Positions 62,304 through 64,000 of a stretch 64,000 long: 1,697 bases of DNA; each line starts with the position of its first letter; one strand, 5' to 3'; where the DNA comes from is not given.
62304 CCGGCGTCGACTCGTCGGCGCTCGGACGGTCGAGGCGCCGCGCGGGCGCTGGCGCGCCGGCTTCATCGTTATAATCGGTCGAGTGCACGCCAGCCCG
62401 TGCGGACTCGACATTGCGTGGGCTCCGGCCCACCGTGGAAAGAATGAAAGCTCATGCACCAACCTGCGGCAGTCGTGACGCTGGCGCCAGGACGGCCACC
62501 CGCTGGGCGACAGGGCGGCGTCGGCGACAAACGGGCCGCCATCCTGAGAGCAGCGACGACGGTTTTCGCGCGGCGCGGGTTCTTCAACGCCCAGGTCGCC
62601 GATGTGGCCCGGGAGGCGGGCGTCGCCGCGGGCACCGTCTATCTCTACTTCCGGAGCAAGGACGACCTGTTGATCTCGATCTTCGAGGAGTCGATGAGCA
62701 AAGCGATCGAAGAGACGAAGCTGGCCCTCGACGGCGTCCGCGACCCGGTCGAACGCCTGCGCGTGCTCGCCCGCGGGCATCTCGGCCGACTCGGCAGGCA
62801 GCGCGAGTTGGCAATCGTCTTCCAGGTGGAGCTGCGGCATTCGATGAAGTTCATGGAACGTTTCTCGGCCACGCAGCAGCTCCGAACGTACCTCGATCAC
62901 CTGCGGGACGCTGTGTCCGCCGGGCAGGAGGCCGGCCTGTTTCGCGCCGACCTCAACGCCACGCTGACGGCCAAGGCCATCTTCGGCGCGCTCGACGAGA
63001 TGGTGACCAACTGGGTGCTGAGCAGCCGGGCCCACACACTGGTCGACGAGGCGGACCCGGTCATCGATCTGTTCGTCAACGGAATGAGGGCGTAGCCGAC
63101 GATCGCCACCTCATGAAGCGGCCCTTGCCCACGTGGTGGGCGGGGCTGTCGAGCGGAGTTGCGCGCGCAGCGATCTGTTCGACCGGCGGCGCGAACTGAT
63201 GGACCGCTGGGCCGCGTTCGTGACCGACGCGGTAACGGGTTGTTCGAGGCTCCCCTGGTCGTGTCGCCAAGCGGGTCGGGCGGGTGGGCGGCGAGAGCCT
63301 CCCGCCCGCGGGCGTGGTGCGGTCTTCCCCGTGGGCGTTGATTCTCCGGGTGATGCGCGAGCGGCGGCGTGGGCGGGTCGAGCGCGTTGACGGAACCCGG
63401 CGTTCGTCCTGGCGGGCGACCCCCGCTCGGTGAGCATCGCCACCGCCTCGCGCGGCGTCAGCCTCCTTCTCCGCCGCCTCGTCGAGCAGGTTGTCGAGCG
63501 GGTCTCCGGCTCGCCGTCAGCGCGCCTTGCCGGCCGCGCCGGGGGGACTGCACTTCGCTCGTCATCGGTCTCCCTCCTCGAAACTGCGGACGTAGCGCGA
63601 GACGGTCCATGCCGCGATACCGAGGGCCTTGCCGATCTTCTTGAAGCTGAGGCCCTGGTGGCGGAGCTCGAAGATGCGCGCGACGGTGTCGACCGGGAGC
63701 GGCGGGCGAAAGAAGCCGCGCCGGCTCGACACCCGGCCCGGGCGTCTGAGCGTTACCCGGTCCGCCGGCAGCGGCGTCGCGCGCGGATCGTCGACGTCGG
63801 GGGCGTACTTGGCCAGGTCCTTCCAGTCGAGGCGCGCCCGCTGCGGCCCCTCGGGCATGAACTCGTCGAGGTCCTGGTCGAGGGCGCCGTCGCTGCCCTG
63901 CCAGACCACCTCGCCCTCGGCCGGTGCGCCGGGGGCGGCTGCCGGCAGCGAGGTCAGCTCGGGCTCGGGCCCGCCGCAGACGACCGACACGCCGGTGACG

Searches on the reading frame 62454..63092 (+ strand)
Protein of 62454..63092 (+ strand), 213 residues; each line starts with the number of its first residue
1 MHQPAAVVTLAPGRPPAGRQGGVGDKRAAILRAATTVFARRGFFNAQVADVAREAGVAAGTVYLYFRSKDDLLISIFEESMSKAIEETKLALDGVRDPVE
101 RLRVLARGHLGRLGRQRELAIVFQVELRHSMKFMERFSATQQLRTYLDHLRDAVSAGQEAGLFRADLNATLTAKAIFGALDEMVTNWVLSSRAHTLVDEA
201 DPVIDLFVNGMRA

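Call 60: search_protein_families(library=pfam, max_evalue=0.001, proteins=[window:62454-63092:+])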
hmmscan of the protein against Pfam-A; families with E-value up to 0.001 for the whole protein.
window:62454-63092:+ (213 aa): 5 families
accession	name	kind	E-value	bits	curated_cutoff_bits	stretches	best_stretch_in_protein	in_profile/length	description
PF08359.16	TetR_C_4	-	1.3e-26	93.7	21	1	77-210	1-133/133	YsiA-like protein, C-terminal region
PF00440.29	TetR_N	-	5.6e-16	58.5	24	1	30-75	1-46/47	Bacterial regulatory proteins, tetR family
PF17932.6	TetR_C_24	-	5.5e-10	40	26.4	1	97-187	3-90/114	Tetracyclin repressor-like, C-terminal domain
PF17938.6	TetR_C_29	-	1.5e-05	25.5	26.2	1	98-170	1-74/119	Tetracyclin repressor-like, C-terminal domain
PF08361.16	TetR_C_2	-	0.00027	21.4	22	1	125-209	34-117/121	MAATS-type transcriptional repressor, C-terminal region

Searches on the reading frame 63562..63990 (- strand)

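Call 60: search_protein_families(library=pfam, max_evalue=0.001, proteins=[window:63562-63990:-])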
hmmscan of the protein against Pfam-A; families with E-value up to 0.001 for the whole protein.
window:63562-63990:- (142 aa): 2 families
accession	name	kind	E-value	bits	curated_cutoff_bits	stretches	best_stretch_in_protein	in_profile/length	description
PF13936.12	HTH_38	-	2e-05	24.7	27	1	104-135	11-42/44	Helix-turn-helix domain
PF13384.12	HTH_23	-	8.8e-05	22.6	24.6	1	101-140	5-45/50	Homeodomain-like domain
